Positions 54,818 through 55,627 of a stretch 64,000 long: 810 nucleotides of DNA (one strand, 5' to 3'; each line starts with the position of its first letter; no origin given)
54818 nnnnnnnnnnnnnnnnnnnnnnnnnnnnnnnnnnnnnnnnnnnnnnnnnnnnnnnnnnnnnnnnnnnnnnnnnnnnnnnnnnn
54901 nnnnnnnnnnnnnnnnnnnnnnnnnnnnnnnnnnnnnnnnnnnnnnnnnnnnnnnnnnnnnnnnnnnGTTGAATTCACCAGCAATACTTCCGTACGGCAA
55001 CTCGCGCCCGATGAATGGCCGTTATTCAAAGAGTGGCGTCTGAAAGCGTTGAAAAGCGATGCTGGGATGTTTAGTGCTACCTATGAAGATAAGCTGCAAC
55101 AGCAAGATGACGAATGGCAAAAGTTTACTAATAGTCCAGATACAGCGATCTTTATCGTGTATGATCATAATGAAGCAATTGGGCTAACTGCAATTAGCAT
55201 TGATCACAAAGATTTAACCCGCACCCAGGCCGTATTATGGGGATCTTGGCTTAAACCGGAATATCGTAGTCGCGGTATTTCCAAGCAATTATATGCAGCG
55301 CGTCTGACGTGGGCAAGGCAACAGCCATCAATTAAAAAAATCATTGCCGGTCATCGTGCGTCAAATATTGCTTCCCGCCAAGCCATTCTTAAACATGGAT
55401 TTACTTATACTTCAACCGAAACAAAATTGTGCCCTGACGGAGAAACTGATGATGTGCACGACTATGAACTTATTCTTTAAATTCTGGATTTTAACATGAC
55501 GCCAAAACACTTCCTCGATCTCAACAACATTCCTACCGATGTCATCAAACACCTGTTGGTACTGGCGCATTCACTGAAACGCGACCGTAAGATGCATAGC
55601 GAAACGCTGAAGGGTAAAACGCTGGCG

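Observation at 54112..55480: tRNA-binding (CsaA-like) gene plus DUF1543-GNAT fusion wedged between argD and argF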

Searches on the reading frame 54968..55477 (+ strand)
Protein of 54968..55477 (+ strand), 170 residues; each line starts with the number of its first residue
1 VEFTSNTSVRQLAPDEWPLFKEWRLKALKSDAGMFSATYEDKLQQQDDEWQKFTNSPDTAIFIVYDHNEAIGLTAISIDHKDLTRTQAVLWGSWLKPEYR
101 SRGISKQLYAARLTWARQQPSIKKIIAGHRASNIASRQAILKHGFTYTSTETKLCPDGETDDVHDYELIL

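Call 27: find_homologous_proteins(query=window:54968-55477:+, max_evalue=0.001)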
Query seq(170 aa) (170 aa): 17 proteins with E <= 0.001 among 30 candidates.
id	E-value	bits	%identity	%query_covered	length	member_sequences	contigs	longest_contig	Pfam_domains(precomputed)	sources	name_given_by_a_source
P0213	3.7e-47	178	50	97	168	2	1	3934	PF13302.14,PF13508.14,PF00583.32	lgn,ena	-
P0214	3.8e-47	178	51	95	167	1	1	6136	PF13420.14,PF13302.14,PF13508.14,PF00583.32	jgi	jgi:RimJ/RimL family protein N-acetyltransferase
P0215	4.7e-43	165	49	96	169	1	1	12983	PF13302.14,PF00583.32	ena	-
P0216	9.0e-41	158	45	96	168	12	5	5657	PF13302.14,PF13508.14,PF00583.32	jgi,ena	-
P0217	1.7e-40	157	44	97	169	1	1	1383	PF13302.14,PF00583.32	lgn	-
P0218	4.2e-40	155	45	96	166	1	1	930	PF13673.14,PF13302.14,PF00583.32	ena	-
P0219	2.0e-39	153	46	98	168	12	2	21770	PF13302.14,PF00583.32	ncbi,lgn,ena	-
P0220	4.2e-39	152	43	96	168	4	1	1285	PF13302.14,PF00583.32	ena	-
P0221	1.5e-38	150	44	88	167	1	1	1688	PF13302.14,PF00583.32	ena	-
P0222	4.7e-38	149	44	96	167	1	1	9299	PF13302.14,PF13508.14,PF00583.32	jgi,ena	-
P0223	2.0e-37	147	44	96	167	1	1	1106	PF13673.14,PF13420.14,PF13302.14,PF13508.14,PF00583.32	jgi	jgi:RimJ/RimL family protein N-acetyltransferase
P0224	3.0e-37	146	43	97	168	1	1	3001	PF13420.14,PF13302.14,PF13508.14,PF00583.32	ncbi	-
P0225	4.4e-36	142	40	95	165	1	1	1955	PF13302.14,PF00583.32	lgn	-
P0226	1.8e-35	140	40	96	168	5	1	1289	PF13302.14,PF00583.32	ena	-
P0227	7.8e-35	138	41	95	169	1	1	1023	PF13302.14,PF00583.32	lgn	-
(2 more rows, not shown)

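Call 28: find_encoding_contigs(protein=P0215, flank=6000, max_places=2)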
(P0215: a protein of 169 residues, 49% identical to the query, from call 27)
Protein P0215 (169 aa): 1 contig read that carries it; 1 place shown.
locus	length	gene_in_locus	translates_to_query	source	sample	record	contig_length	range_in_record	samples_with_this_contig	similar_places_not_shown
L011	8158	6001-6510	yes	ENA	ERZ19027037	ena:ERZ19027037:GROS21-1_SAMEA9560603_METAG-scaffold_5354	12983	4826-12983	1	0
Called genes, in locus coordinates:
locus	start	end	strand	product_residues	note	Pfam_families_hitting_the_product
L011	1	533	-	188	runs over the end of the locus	PF22769:DCD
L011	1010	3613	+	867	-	PF00989:PAS, PF08448:PAS_4, PF08447:PAS_3 (weak), PF00989:PAS, PF08447:PAS_3, PF13188:PAS_8 (weak), PF00512:HisKA, PF02518:HATPase_c, +1 more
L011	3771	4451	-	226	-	PF02631:RecX_HTH2 (weak)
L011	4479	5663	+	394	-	PF00202:Aminotran_3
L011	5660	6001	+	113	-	PF01588:tRNA_bind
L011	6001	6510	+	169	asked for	PF00583:Acetyltransf_1, PF13302:Acetyltransf_3 (weak)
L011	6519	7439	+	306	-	PF02729:OTCace_N, PF00185:OTCace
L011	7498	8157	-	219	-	?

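Call 29: find_encoding_contigs(protein=P0219, flank=6000, max_places=2)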
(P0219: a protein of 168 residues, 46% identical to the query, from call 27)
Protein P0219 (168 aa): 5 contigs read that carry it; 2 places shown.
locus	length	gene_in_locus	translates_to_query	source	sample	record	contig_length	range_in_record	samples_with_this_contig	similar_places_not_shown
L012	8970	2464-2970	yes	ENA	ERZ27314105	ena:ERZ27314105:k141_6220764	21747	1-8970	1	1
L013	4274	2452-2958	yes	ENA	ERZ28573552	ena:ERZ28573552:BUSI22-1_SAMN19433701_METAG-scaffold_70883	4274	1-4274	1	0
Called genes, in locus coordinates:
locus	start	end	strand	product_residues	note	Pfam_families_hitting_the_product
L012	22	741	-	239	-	PF00083:Sugar_tr, PF07690:MFS_1, PF13347:MFS_2 (weak)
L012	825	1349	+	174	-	PF13238:AAA_18 (faint)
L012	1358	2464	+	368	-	PF00724:Oxidored_FMN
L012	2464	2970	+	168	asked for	PF13302:Acetyltransf_3, PF00583:Acetyltransf_1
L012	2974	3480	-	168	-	-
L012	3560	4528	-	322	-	PF01544:CorA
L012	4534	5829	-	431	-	PF21088:MS_channel_1st (weak), PF00924:MS_channel_2nd, PF21082:MS_channel_3rd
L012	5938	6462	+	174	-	PF00583:Acetyltransf_1, PF13508:Acetyltransf_7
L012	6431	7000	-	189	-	-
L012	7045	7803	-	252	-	PF09923:DUF2155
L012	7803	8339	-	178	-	PF02470:MlaD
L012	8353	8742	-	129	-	PF05071:NDUFA12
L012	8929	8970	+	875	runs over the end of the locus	PF08471:Ribonuc_red_2_N, PF02867:Ribonuc_red_lgC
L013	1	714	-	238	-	?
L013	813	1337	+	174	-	PF13238:AAA_18 (faint)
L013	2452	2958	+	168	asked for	PF13302:Acetyltransf_3, PF00583:Acetyltransf_1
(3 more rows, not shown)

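Call 30: find_encoding_contigs(protein=P0214, flank=6000, max_places=2)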
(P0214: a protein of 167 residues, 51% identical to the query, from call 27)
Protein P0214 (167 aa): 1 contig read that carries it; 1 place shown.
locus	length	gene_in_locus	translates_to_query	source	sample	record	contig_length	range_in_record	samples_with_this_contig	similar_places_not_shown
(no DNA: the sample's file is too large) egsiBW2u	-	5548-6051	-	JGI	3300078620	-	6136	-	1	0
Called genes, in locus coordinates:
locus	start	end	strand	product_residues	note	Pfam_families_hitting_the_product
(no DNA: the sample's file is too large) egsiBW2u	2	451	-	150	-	?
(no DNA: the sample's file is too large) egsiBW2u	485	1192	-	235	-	PF00072:Response_reg, PF00486:Trans_reg_C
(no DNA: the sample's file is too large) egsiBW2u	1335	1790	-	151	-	-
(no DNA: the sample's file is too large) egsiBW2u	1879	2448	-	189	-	-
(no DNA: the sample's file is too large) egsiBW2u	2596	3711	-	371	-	-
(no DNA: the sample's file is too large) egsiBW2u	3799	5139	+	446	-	PF00006:ATP-synt_ab, PF18269:T3SS_ATPase_C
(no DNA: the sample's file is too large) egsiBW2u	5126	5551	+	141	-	PF02050:FliJ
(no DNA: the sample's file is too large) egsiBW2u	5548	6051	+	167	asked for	PF13302:Acetyltransf_3, PF13420:Acetyltransf_4 (weak), PF00583:Acetyltransf_1, PF13508:Acetyltransf_7 (weak)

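Call 34: find_related_loci(query=A1, collection=metagenome_contigs, flank=6000)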
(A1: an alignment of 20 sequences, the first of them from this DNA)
Query A1 (164 aa) in metagenome_contigs; peptide patterns used: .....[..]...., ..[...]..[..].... (x = any residue, [..] = any of these).
156 stretches matched a pattern; 57 encode a relative of the query (tblastn E <= 1e-3); 57 distinct loci.
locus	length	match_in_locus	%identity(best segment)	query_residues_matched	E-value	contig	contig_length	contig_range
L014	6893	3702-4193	54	2-164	2e-55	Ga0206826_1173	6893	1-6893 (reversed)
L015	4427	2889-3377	50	2-164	6e-53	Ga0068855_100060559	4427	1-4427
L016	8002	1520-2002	51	2-162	2e-51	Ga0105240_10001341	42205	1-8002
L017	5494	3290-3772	47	2-162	4e-48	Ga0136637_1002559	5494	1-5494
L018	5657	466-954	45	2-164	2e-47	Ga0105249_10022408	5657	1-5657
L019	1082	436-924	45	2-164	1e-48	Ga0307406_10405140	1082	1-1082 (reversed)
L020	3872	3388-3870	43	1-161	4e-46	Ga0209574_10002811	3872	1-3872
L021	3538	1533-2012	45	3-162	3e-46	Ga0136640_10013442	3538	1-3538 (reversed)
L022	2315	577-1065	44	2-164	6e-46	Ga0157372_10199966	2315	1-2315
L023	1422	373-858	44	1-162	4e-47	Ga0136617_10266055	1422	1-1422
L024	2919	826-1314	42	2-164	1e-45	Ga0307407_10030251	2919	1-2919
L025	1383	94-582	43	2-164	7e-47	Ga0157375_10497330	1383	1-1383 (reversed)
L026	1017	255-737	44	2-162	1e-47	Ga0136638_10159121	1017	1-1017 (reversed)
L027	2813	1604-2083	43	3-162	6e-45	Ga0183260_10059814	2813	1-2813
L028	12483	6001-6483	44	2-162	4e-45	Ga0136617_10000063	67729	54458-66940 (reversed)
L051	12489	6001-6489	42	2-164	5e-40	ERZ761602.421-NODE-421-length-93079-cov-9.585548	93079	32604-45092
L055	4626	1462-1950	38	2-164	1e-33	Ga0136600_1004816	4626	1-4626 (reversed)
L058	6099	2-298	53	67-164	6e-30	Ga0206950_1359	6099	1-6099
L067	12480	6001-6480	43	3-164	2e-41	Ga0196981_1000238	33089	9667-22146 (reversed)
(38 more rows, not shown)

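Call 43: search_solved_structures(query=A4, max_evalue=1, show_alignments=0)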
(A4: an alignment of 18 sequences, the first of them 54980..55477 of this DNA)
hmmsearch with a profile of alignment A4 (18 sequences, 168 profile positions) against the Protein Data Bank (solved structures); distinct sequences matched with E-value up to 1: 38.
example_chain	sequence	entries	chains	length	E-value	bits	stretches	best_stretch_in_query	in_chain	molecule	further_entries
2jlm_A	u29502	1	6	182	5.5e-06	29.5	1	34-167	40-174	PUTATIVE PHOSPHINOTHRICIN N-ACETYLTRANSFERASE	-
2i79_A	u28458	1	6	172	1.1e-05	28.5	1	48-149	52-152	Acetyltransferase, GNAT family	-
4mbu_A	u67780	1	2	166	2.7e-05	27.3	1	5-150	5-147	Similar to N-acetyltransferase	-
1nsl_A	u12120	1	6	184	0.00027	24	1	3-165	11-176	Probable acetyltransferase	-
1z9u_A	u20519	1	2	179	0.00064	22.8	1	56-167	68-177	acetyl transferase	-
1s7k_A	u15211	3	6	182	0.00067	22.7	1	56-167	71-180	acetyl transferase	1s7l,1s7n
1tiq_A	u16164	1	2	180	0.00068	22.7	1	2-158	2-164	Protease synthase and sporulation negative regulatory protein PAI 1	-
1s7f_A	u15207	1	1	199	0.00086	22.4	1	56-167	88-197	acetyl transferase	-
8osp_A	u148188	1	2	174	0.0028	20.7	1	42-148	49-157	N-acetyltransferase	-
1s3z_A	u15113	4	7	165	0.0059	19.7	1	47-145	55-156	aminoglycoside 6'-N-acetyltransferase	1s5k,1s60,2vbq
8q6u_A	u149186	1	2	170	0.011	18.7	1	42-145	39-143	Aminoglycoside N6'-acetyltransferase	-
8gxf_B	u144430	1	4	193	0.012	18.6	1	86-164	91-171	GCN5 family acetyltransferase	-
3tfy_A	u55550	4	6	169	0.014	18.4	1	42-151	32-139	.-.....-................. 50, NatE catalytic subunit | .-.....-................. 50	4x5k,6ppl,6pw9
2ob0_A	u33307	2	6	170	0.015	18.4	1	42-151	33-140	Human MAK3 homolog | N-acetyltransferase 13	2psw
6erd_A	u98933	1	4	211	0.015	18.4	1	42-145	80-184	Aminoglycoside N6'-acetyltransferase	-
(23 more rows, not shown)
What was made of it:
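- There are weak profile hits to RimL and MccE (E 7e-4 and 0.02, call 43).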

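Call 63: predict_structure(alignment_id=A4)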
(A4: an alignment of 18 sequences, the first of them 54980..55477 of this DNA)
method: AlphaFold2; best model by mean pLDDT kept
length: 166 residues; sequences in the alignment: 18
mean_pLDDT: 93.4   pTM: 0.87
mean pLDDT of the five models: 93.4, 93.0, 92.9, 92.9, 92.8
residues with pLDDT >= 90: 137; 70-90: 27; 50-70: 2; < 50: 0
segments of 3 or more residues with pLDDT < 50: none
pLDDT, mean of each block of 10 residues (from residue 1): 93 97 85 88 96 97 95 95 95 90 96 97 91 90 96 90 97
secondary structure, 60 per line:
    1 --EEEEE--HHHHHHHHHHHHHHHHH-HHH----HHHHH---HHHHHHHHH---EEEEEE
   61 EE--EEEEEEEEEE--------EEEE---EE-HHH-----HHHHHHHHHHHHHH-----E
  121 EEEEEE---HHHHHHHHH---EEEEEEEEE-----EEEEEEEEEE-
elements in order: E3-7 H10-26 H35-39 H43-51 E55-62 E65-74 E83-86 H101-114 E120-126 H130-138 E142-150 E156-165
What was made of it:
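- The GNAT fold is confident (call 63).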

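Call 66: fold_search(model_id=the predicted structure, library=pdb)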
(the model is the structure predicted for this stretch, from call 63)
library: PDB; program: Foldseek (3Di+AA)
matches with E <= 10: 1470; with E <= 0.001: 694
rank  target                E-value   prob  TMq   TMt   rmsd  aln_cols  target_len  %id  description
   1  8osp_A                1.3e-11  1.00  0.74  0.71   6.0       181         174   11  GCN5-related N-Acetyltransferase from Lactobacillus curiae (released 2023-07-05)
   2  1tiq_B                1.7e-11  1.00  0.78  0.77   3.3       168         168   15  Crystal Structure of an Acetyltransferase (PaiA) in complex with CoA and DTT from Bacillus subtilis, Northeast Structu (released 2004-07-13)
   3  2i79_E                2.2e-11  1.00  0.79  0.78   3.2       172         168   17  The crystal structure of the acetyltransferase of GNAT family from Streptococcus pneumoniae (released 2006-10-10)
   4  1tiq_A                3.5e-11  1.00  0.78  0.75   5.2       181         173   13  Crystal Structure of an Acetyltransferase (PaiA) in complex with CoA and DTT from Bacillus subtilis, Northeast Structu (released 2004-07-13)
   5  1ghe_B                6.1e-11  1.00  0.77  0.75   3.5       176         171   12  CRYSTAL STRUCTURE OF TABTOXIN RESISTANCE PROTEIN COMPLEXED WITH AN ACYL COENZYME A (released 2003-01-14)
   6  2i79_D                1.2e-10  1.00  0.79  0.79   3.1       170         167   16  The crystal structure of the acetyltransferase of GNAT family from Streptococcus pneumoniae (released 2006-10-10)
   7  1s7n_A                1.7e-10  1.00  0.72  0.68   3.8       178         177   20  Ribosomal L7/L12 alpha-N-protein acetyltransferase in complex with Coenzyme A (CoA free sulfhydryl) (released 2005-03-15)
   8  4e2a_A                1.9e-10  1.00  0.72  0.70   5.3       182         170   12  Crystal Structure of the Putative acetyltransferase from Streptococcus mutans (released 2013-03-13)
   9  4e2a_B                2.3e-10  1.00  0.72  0.70   5.3       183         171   12  Crystal Structure of the Putative acetyltransferase from Streptococcus mutans (released 2013-03-13)
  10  7kx3_C                2.8e-10  1.00  0.71  0.70   3.6       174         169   16  SpeG Spermidine N-acetyltransferase F149G mutant from Vibrio cholerae (released 2020-12-16)
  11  1z9u_B                3.4e-10  1.00  0.74  0.71   3.6       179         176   20  Structural Genomics, The crystal structure of the acetyl transferase, modifies N-terminal serine of 50S ribosomal subu (released 2005-07-05)
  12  1yr0_A                3.7e-10  1.00  0.78  0.80   3.4       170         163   18  Crystal structure of phosphinothricin acetyltransferase from agrobacterium tumefaciens (released 2005-02-15)
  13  6dau_D                3.9e-10  1.00  0.72  0.70   3.5       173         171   16  Crystal structure of E33Q and E41Q mutant forms of the spermidine/spermine N-acetyltransferase SpeG from Vibrio choler (released 2018-07-04)
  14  7kx3_B                3.9e-10  1.00  0.72  0.69   3.6       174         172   16  SpeG Spermidine N-acetyltransferase F149G mutant from Vibrio cholerae (released 2020-12-16)
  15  2i79_F                4.2e-10  1.00  0.79  0.78   3.2       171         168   16  The crystal structure of the acetyltransferase of GNAT family from Streptococcus pneumoniae (released 2006-10-10)
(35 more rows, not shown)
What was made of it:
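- On GNAT superfamily: AF2 pLDDT 93 and Foldseek probability 1.0 to many GNATs (calls 63, 66).
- Its nearest solved structures are small-molecule and N-terminal acetyltransferases (calls 43, 66). Structural neighbours include enzymes that acetylate the alpha-amino group of glutamate analogues: phosphinothricin/ArsN/PA4866-type enzymes and TTR (calls 43, 66).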

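Call 74: search_protein_families(library=pfam, proteins=[L016:2959-3651:+, L016:3690-4934:+, L016:4976-6226:+, L055:2-1453:+, L017:1585-3165:-, L017:225-1445:+, L028:6504-6920:-, L051:7162-8118:-, L058:1477-3444:-, L067:4886-5992:+], max_evalue=0.001)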
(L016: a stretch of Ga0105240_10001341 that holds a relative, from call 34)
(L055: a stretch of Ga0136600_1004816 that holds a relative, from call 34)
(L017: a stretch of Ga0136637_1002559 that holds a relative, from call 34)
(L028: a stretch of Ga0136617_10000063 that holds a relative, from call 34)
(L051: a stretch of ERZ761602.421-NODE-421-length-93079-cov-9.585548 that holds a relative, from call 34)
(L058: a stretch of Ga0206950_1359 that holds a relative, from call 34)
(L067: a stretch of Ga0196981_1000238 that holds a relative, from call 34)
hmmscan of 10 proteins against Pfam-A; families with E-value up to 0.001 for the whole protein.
L016:2959-3651:+ (230 aa): 1 family
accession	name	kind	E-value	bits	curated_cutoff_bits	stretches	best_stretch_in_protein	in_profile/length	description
PF03483.22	B3_4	-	5.6e-09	36.3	29.3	1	90-194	27-127/174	B3/4 domain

L016:3690-4934:+ (414 aa): 1 family
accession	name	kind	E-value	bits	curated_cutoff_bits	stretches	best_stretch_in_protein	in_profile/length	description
PF01960.23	ArgJ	-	1.9e-142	474.9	32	1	27-414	3-377/377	ArgJ family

L016:4976-6226:+ (416 aa): 2 families
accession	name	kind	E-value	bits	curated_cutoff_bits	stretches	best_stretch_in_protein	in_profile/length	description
PF07690.21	MFS_1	-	1.9e-25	90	33.4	1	19-358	4-338/347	Major Facilitator Superfamily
PF05977.19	MFS_3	-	2e-21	76.5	27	1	5-400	4-393/524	Transmembrane secretion effector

L055:2-1453:+ (483 aa): 2 families
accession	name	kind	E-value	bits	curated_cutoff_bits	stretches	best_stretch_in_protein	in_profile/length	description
PF03129.25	HGTP_anticodon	-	1.6e-22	79.9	21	1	389-478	1-93/94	Anticodon binding domain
PF00587.30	tRNA-synt_2b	-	4.7e-12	46.8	29.3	1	179-357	7-170/179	tRNA synthetase class II core domain (G, H, P, S and T)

L017:1585-3165:- (526 aa): 0 families

L017:225-1445:+ (406 aa): 8 families
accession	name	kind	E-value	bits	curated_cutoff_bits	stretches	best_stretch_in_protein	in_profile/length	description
PF01266.30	DAO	-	3e-62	211.6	27.9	1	32-386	1-353/353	FAD dependent oxidoreductase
PF13738.12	Pyr_redox_3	-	1.5e-07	31.4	30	0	196-242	221-269/305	Pyridine nucleotide-disulphide oxidoreductase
PF07992.20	Pyr_redox_2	-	2.2e-07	31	26.1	0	151-245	22-114/291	Pyridine nucleotide-disulphide oxidoreductase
PF03486.20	HI0933_like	-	9e-07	29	50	0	190-243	113-167/244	HI0933-like protein Rossmann domain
PF13450.12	NAD_binding_8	-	2.7e-06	28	21.9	1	35-73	1-40/68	NAD(P)-binding Rossmann-like domain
PF13454.12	NAD_binding_9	-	5.6e-06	26.9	21.8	0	202-240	115-154/155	FAD-NAD(P)-binding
PF01494.25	FAD_binding_3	-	4.7e-05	23.2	22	0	31-63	2-34/349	FAD binding domain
PF01593.30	Amino_oxidase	-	0.00016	21.5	19.8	0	197-244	213-260/443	Flavin containing amine oxidoreductase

L028:6504-6920:- (138 aa): 5 families
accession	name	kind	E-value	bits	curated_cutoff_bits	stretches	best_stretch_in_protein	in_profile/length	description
PF13508.13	Acetyltransf_7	-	4.9e-13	49.7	27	1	45-123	5-84/84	Acetyltransferase (GNAT) domain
PF00583.31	Acetyltransf_1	-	4.2e-12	46.8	20.7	1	41-121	32-116/116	Acetyltransferase (GNAT) family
PF13673.13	Acetyltransf_10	-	3.3e-11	43.7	23.6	1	40-125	28-111/128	Acetyltransferase (GNAT) domain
PF14542.12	Acetyltransf_CG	-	0.00035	21.1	30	1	53-101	10-58/80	GCN5-related N-acetyl-transferase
PF13480.13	Acetyltransf_6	-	0.00074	20.1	22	1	22-105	49-133/143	Acetyltransferase (GNAT) domain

L051:7162-8118:- (318 aa): 2 families
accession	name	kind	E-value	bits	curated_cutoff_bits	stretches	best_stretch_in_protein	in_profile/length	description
PF00586.29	AIRS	-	8.6e-25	87.8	24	1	21-136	1-112/112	AIR synthase related protein, N-terminal domain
PF02769.27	AIRS_C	-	5.5e-11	43.3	23.1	1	148-267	1-119/156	AIR synthase related protein, C-terminal domain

L058:1477-3444:- (655 aa): 0 families

L067:4886-5992:+ (368 aa): 1 family
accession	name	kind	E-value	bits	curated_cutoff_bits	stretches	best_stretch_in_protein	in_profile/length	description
PF00724.26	Oxidored_FMN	-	1.9e-76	258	27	1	5-337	2-336/342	NADH:flavin oxidoreductase / NADH oxidase family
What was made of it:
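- In L016 the cluster continues to ArgJ (PF01960, 475 bits, call 74). One GNAT homologue overlaps a GlyRS gene (L055), and a PheRS-B3/4-like gene follows argF in L016 (call 74).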
